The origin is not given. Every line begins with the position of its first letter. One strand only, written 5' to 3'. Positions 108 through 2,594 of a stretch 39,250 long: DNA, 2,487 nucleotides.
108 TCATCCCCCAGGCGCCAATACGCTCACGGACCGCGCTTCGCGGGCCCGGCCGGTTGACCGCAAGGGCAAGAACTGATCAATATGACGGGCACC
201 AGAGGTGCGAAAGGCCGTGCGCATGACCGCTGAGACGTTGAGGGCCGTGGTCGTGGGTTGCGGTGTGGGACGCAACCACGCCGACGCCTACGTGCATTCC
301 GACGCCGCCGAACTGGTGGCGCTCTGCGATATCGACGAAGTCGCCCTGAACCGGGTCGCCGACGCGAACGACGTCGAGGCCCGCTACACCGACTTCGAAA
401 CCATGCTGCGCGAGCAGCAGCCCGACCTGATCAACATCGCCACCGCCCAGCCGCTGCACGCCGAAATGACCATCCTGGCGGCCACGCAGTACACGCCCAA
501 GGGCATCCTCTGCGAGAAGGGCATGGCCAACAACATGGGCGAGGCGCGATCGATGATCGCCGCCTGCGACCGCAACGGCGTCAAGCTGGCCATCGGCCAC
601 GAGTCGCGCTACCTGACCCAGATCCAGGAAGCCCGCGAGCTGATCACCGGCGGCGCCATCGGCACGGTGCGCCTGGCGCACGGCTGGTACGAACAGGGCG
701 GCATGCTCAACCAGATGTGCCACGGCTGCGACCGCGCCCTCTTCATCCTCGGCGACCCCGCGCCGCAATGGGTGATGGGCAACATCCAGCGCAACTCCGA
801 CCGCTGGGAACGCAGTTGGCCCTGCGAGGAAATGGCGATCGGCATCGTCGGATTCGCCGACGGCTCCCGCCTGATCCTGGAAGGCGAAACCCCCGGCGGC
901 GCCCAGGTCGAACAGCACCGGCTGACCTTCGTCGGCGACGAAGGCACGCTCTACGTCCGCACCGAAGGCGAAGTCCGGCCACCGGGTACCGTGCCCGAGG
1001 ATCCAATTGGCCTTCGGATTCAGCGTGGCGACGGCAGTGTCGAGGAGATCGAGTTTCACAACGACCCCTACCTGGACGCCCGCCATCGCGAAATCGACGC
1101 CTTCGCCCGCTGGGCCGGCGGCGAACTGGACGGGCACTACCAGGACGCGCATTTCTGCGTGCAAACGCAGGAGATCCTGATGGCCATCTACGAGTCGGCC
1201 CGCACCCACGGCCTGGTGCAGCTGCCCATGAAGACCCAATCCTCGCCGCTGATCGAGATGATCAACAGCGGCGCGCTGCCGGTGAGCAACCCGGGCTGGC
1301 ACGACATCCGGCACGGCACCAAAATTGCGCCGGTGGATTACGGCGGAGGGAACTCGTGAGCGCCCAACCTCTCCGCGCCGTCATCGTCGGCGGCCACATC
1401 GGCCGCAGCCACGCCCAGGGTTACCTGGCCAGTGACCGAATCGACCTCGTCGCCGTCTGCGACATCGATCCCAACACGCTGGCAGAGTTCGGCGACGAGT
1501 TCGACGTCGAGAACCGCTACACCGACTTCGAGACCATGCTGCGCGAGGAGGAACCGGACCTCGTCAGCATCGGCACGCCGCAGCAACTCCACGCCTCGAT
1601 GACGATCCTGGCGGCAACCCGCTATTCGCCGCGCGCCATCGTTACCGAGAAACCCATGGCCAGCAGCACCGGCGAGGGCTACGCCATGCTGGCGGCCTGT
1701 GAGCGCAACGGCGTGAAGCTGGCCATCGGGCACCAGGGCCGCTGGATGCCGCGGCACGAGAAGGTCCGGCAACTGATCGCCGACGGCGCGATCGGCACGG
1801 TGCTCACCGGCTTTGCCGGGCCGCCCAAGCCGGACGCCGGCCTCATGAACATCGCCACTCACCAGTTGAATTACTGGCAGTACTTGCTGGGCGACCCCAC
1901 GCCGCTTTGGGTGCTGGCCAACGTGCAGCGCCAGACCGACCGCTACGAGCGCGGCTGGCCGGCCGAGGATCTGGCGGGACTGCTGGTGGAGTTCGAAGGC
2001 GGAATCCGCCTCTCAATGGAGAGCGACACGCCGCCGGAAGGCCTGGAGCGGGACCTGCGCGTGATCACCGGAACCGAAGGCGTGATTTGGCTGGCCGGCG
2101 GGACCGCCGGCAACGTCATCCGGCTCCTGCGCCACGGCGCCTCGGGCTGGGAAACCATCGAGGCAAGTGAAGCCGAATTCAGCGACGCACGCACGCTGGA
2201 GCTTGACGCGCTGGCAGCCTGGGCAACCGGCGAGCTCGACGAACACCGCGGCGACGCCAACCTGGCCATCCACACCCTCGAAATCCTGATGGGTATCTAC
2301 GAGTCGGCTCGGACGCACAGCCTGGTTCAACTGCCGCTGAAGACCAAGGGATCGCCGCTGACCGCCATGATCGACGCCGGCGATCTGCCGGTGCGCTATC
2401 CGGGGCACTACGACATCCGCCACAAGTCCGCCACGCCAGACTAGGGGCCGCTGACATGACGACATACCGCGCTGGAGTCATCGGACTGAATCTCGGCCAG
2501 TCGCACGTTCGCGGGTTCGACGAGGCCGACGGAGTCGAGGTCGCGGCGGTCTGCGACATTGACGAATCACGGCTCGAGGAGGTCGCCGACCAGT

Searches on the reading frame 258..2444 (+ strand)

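Call 6: search_protein_families(library=pfam, proteins=[window:258-2444:+], max_evalue=0.001)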
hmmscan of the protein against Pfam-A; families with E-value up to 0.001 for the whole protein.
window:258-2444:+ (728 aa): 3 families
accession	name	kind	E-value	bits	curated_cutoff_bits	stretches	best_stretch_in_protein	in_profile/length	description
PF01408.29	GFO_IDH_MocA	-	3.9e-21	76.4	24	1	373-492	2-120/120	Oxidoreductase family, NAD-binding Rossmann fold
PF22725.1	GFO_IDH_MocA_C3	-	1.4e-07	31.9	27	1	501-610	2-123/124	GFO/IDH/MocA C-terminal domain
PF02894.22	GFO_IDH_MocA_C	-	1.7e-06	28.4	22.9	1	529-691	43-217/218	Oxidoreductase family, C-terminal alpha/beta domain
